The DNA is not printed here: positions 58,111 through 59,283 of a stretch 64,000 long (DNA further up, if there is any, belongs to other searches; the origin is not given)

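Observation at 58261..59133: SAM-dependent methyltransferase embedded between the two mevalonate-pathway kinases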

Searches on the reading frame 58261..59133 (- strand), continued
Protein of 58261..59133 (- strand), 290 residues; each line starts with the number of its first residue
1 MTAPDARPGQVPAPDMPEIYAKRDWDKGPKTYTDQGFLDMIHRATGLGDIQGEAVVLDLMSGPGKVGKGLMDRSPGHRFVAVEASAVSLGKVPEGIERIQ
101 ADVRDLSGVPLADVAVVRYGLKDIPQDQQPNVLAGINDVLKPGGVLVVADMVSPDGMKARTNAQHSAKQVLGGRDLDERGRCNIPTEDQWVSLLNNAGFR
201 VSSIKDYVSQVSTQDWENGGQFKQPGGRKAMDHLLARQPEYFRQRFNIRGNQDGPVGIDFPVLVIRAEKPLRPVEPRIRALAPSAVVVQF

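Call 16: find_encoding_contigs(protein=P0034, flank=8000, max_places=2)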
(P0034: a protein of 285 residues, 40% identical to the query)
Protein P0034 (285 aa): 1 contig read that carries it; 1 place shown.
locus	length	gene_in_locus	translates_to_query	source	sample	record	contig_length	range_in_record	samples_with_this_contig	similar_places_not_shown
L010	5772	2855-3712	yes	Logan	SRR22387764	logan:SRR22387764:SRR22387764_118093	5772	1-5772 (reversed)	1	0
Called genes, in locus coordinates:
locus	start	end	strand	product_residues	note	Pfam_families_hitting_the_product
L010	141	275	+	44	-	-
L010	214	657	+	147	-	PF01255:Prenyltransf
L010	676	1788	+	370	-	PF00288:GHMP_kinases_N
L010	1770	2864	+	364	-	PF01966:HD (weak)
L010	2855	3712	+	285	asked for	PF13489:Methyltransf_23, PF05148:Methyltransf_8 (weak), PF13847:Methyltransf_31, PF08241:Methyltransf_11, PF13649:Methyltransf_25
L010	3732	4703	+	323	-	PF00288:GHMP_kinases_N, PF08544:GHMP_kinases_C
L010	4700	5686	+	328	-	PF22700:MVD-like_N, PF00288:GHMP_kinases_N, PF18376:MDD_C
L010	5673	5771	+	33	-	?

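Call 30: predict_structure(alignment_id=A1)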
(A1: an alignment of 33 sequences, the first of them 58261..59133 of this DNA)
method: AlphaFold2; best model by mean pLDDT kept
length: 290 residues; sequences in the alignment: 33
mean_pLDDT: 87.9   pTM: 0.85
mean pLDDT of the five models: 87.9, 87.9, 87.6, 87.0, 86.3
residues with pLDDT >= 90: 216; 70-90: 37; 50-70: 12; < 50: 25
segments of 3 or more residues with pLDDT < 50: 1-15, 275-277, 285-290
pLDDT, mean of each block of 10 residues (from residue 1): 29 54 88 94 98 95 87 97 90 94 93 96 95 97 98 96 95 90 97 98 98 95 92 96 95 93 98 56 47
secondary structure, 60 per line:
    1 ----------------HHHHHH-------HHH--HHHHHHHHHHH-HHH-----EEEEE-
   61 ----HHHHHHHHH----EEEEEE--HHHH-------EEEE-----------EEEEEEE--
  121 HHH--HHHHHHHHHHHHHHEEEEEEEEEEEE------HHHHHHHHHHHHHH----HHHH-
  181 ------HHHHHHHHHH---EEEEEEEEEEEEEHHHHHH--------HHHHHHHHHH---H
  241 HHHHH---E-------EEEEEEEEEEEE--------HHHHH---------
elements in order: H17-22 H35-45 E55-59 H65-73 E78-83 H86-89 E97-100 E112-118 H126-139 E140-151 H158-171 H176-179 H187-196 E200-212 H213-218 H227-236 H240-245 E257-268 H277-281

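Call 36: fold_search(model_id=the predicted structure, library=pdb)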
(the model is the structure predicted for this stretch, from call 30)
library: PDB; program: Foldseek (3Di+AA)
matches with E <= 10: 1898; with E <= 0.001: 1265
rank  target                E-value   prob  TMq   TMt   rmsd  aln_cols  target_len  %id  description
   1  1vl5_A                2.5e-16  1.00  0.66  0.81   3.0       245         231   17  CRYSTAL STRUCTURE OF A PUTATIVE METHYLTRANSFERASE (BH2331) FROM BACILLUS HALODURANS C-125 AT 1.95 A RESOLUTION (released 2004-08-17)
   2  1xxl_A                5.9e-15  1.00  0.66  0.80   2.7       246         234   15  The crystal structure of YcgJ protein from Bacillus subitilis at 2.1 A resolution (released 2004-11-23)
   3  1vl5_C                1.3e-14  1.00  0.62  0.83   3.2       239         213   16  CRYSTAL STRUCTURE OF A PUTATIVE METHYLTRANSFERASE (BH2331) FROM BACILLUS HALODURANS C-125 AT 1.95 A RESOLUTION (released 2004-08-17)
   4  8zsa_A                2.2e-12  1.00  0.55  0.56   8.1       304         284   17  Crystal structure of 4VPMT2 (released 2025-03-19)
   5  8zsa_C                5.2e-12  1.00  0.56  0.57   8.1       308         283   18  Crystal structure of 4VPMT2 (released 2025-03-19)
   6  3bus_B                6.3e-12  1.00  0.56  0.65   4.9       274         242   21  Crystal Structure of RebM (released 2008-03-25)
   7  3ccf_A                7.1e-12  1.00  0.54  0.64   6.0       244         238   18  Crystal structure of putative methyltransferase (YP_321342.1) from Anabaena variabilis ATCC 29413 at 1.90 A resolution (released 2008-03-11)
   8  8x8j_B                1.9e-11  1.00  0.55  0.66   5.0       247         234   13  The structure of AbBioc in complex with inhibitor sinefungin (released 2024-11-13)
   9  3ccf_B                2.0e-11  1.00  0.54  0.64   6.6       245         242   18  Crystal structure of putative methyltransferase (YP_321342.1) from Anabaena variabilis ATCC 29413 at 1.90 A resolution (released 2008-03-11)
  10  6uvq_A                2.5e-11  1.00  0.50  0.56   9.7       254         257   17  Crystal structure of Apo AtmM (released 2020-11-25)
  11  8x8i_A                2.9e-11  1.00  0.53  0.62   5.5       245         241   15  The structure of AbBioc in complex with SAM cofactor (released 2024-11-13)
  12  8zc7_A                3.0e-11  1.00  0.48  0.52   8.6       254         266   18  Crystallographic analysis of MitM, which catalyzes the post-mitosane modification in mitomycin biosynthesis (released 2024-11-27)
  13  6uv6_C                4.4e-11  1.00  0.56  0.61   4.5       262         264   18  AtmM with bound rebeccamycin analogue (released 2020-11-25)
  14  5gm1_C                4.7e-11  1.00  0.51  0.52   8.7       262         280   16  Crystal structure of methyltransferase TleD complexed with SAH (released 2016-09-28)
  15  4pne_A                5.6e-11  1.00  0.50  0.54   7.9       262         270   15  Crystal Structure of the [4+2]-Cyclase SpnF (released 2015-02-18)
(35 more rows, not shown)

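Call 40: search_solved_structures(query=A1, max_evalue=1, show_alignments=1)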
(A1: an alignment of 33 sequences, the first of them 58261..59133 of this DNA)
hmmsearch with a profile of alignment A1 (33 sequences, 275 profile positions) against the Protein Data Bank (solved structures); distinct sequences matched with E-value up to 1: 70 (the best 60 are shown).
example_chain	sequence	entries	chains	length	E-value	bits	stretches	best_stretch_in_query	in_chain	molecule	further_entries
1vl5_A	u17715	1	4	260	1.7e-14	56.8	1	38-261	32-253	unknown conserved protein BH2331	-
9fd3_A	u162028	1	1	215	5.5e-09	38.7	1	43-192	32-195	SAM-dependent methyltransferase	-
9fcs_A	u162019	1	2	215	6.6e-09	38.5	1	43-160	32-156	SAM-dependent methyltransferase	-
9fcy_A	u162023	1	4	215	1.1e-08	37.7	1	43-160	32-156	SAM-dependent methyltransferase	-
9fcd_A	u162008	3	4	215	1.1e-08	37.7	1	43-160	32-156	SAM-dependent methyltransferase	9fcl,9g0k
9fcx_A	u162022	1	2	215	1.2e-08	37.6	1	43-160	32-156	SAM-dependent methyltransferase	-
9fcq_A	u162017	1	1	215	1.6e-08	37.2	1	43-160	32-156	SAM-dependent methyltransferase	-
9fcu_A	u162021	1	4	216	1.9e-08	36.9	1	43-160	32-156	SAM-dependent methyltransferase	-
8h3t_A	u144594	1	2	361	1.1e-06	31.2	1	41-148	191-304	AlpH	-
3dtn_A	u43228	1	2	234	1.2e-06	31.1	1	45-149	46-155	Putative Methyltransferase MM_2633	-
4iwn_A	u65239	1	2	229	3e-06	29.7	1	73-161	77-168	tRNA (cmo5U34)-methyltransferase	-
1xxl_A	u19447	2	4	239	3.7e-06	29.4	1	42-258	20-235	YcgJ protein | ycgJ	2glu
4gek_A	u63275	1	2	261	4.7e-06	29.1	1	75-161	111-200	tRNA (cmo5U34)-methyltransferase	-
9fce_A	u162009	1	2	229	0.00016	24.1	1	38-145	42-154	SAM dependent methyltransferase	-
7wzg_A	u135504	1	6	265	0.00021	23.7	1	45-137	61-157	Cypemycin N-terminal methyltransferase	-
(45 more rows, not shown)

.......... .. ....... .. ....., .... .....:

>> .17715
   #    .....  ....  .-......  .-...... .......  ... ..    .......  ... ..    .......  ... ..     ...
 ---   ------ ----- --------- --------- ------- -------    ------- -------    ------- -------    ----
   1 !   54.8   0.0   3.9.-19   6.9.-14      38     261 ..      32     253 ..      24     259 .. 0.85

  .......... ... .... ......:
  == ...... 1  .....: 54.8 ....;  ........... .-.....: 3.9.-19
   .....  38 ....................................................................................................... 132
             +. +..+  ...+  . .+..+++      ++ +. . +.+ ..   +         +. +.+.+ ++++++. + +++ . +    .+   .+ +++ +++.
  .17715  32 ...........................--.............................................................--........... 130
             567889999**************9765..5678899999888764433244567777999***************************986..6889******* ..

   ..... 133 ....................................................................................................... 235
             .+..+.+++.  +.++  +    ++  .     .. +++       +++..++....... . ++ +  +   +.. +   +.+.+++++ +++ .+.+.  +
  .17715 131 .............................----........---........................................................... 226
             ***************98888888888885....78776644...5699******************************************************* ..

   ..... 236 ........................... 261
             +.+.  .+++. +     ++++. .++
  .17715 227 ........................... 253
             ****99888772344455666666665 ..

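Call 43: search_protein_families(library=pfam, proteins=[L007:1470-2540:+, L007:3544-4524:+, L009:8363-9148:+, L010:1770-2864:+], max_evalue=0.01)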
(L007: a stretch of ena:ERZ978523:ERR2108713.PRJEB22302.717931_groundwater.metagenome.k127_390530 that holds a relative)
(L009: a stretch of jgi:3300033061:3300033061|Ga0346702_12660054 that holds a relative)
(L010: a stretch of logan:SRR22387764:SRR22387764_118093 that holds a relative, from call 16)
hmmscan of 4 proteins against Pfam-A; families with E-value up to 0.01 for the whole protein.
L007:1470-2540:+ (356 aa): 0 families

L007:3544-4524:+ (326 aa): 0 families

L009:8363-9148:+ (261 aa): 1 family
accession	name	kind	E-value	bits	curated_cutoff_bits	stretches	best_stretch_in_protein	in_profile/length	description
PF01966.28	HD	-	3.6e-06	27.7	22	1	26-122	2-112/116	HD domain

L010:1770-2864:+ (364 aa): 1 family
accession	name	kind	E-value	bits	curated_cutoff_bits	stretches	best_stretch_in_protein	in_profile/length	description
PF01966.28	HD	-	3e-07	31.1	22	1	32-153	3-115/116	HD domain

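Call 46: find_related_loci(query=A1, collection=metagenome_contigs, flank=6000)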
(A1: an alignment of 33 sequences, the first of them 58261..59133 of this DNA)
Query A1 (290 aa) in metagenome_contigs; peptide patterns used: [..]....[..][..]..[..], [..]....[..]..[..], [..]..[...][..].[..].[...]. (x = any residue, [..] = any of these).
166 stretches matched a pattern; 22 encode a relative of the query (tblastn E <= 1e-3); 22 distinct loci.
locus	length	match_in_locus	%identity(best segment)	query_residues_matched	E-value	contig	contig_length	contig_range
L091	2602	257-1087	59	16-290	2e-100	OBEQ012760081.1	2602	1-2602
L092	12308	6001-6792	56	16-278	8e-89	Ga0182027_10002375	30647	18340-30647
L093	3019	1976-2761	53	19-281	8e-82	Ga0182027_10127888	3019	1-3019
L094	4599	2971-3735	51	16-269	2e-75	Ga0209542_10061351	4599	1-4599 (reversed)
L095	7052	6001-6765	48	16-270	4e-74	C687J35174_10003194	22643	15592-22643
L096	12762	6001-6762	49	16-269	6e-72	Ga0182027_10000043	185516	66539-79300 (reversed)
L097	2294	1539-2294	47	16-267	3e-72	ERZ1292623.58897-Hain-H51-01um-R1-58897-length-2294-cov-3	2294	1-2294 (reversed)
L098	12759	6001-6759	47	20-269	5e-66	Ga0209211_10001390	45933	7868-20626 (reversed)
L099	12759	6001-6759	47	20-269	5e-66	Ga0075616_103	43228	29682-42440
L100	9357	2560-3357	42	20-271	1e-58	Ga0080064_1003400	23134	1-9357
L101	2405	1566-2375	36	20-267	1e-51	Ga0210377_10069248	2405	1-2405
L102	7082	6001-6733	51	17-269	9e-52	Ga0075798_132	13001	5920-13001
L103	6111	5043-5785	48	17-269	3e-50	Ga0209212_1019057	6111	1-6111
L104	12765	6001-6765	33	19-283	9e-28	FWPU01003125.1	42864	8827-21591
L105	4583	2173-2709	30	33-216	7e-9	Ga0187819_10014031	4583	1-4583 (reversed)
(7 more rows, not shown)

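Call 50: search_protein_families(library=ncbifam, proteins=[L003:1710-2264:-, L010:1770-2864:+, L009:8363-9148:+, L007:3544-4524:+, L104:6070-6720:+], max_evalue=0.001)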
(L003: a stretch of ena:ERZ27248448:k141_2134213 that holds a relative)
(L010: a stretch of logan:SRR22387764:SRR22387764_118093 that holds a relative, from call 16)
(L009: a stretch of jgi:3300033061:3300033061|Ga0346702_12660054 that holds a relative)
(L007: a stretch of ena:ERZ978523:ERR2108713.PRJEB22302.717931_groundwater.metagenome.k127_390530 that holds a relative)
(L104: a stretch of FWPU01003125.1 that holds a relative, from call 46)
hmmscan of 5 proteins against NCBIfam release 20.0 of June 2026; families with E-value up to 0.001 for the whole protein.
L003:1710-2264:- (184 aa): 4 families
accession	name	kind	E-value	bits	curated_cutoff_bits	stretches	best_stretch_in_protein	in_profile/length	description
NF002995.0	PRK03759.1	equivalog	8.7e-56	188.5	127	1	2-176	4-179/185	isopentenyl-diphosphate Delta-isomerase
TIGR02150.1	IPP_isom_1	equivalog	2.5e-39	134.7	105.8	1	7-162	1-155/159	isopentenyl-diphosphate delta-isomerase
NF011922.0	PRK15393.1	equivalog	5.6e-10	39.2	152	1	3-153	9-153/182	NUDIX hydrolase YfcD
NF041653.1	Nud_hyd_Meth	equivalog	3e-07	30.4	300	1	9-158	4-149/170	Nudix hydrolase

L010:1770-2864:+ (364 aa): 1 family
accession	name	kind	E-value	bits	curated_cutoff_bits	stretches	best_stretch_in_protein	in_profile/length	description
NF007515.0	PRK10119.1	equivalog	4.6e-05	23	286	1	22-163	18-141/231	phosphohydrolase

L009:8363-9148:+ (261 aa): 0 families

L007:3544-4524:+ (326 aa): 3 families
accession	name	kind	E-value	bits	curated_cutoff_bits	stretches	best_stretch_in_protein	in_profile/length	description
TIGR02479.1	FliA_WhiG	subfamily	2.7e-05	24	189.6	1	254-301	176-224/224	FliA/WhiG family RNA polymerase sigma factor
NF005413.0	PRK06986.1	subfamily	9.5e-05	22.3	201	1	254-303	189-239/241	RNA polymerase sigma factor FliA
NF004935.0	PRK06288.1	equivalog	0.00092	18.9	343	0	254-302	215-264/270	RNA polymerase sigma factor WhiG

L104:6070-6720:+ (216 aa): 14 families
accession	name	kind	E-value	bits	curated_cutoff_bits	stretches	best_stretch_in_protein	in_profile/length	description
NF043040.1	corrin_prot_MT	hypoth_equivalog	5.7e-08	32.5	180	1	42-123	72-156/216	corrinoid protein-associated methyltransferase CpaM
NF045667.1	MTase_DVU1556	equivalog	1.2e-07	31.4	155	1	64-148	71-161/213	DVU_1556 family methyltransferase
TIGR01934.1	MenG_MenH_UbiE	subfamily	3.9e-07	29.6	158.35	1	12-129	39-155/223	ubiquinone/menaquinone biosynthesis methyltransferase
NF008823.0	PRK11873.1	subfamily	2.3e-06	27.3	263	1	47-150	116-226/272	arsenite methyltransferase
NF001242.0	PRK00216.1-3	equivalog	3.6e-06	26.5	351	1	6-117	64-178/258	bifunctional demethylmenaquinone methyltransferase/2-methoxy-6-polyprenyl-1,4-benzoquinol methylase UbiE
NF041537.1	ArsM_AhpD_UU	exception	6.3e-06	25.2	510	1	44-119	112-185/345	arsenite methyltransferase/AhpD domain selenoprotein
NF001244.0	PRK00216.1-5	equivalog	1.9e-05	24.1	216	1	66-128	107-166/236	bifunctional demethylmenaquinone methyltransferase/2-methoxy-6-polyprenyl-1,4-benzoquinol methylase UbiE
TIGR02752.1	MenG_heptapren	equivalog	5.1e-05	22.9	419.85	1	31-121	68-156/231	demethylmenaquinone methyltransferase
NF047649.1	MTase_UXPK_star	exception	6.9e-05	22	460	1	38-118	107-185/283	methyltransferase/UXPK-star double selenoprotein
NF052510.1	methyltran_MpqE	exception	7.1e-05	22.3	335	1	43-121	81-158/234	methyl-plastoquinone biosynthesis methyltransferase MpqE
NF001243.0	PRK00216.1-4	equivalog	0.00011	21.6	235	1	35-121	74-158/237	demethylmenaquinone methyltransferase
NF001240.0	PRK00216.1-1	equivalog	0.00034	19.7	378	1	41-120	96-174/251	bifunctional demethylmenaquinone methyltransferase/2-methoxy-6-polyprenyl-1,4-benzoquinol methylase UbiE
NF001241.0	PRK00216.1-2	equivalog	0.00046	19.9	327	1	69-122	104-155/231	demethylmenaquinone methyltransferase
NF040539.1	AST_met_ArsM_2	exception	0.00097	19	240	0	50-120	98-169/262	putative arsinothricin biosynthesis methyltransferase ArsM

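Call 52: find_encoding_contigs(protein=P0001, flank=4000, max_places=2)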
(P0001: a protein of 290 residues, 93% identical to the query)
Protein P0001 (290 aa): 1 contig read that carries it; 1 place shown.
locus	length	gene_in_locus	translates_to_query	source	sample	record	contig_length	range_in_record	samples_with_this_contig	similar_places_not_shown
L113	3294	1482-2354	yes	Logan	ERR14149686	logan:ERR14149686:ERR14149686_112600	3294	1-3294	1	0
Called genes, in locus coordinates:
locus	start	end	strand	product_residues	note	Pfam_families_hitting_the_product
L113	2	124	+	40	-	?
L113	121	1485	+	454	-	PF01796:OB_ChsH2_C, PF00288:GHMP_kinases_N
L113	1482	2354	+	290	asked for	PF13489:Methyltransf_23 (weak), PF13649:Methyltransf_25 (weak)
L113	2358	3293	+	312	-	?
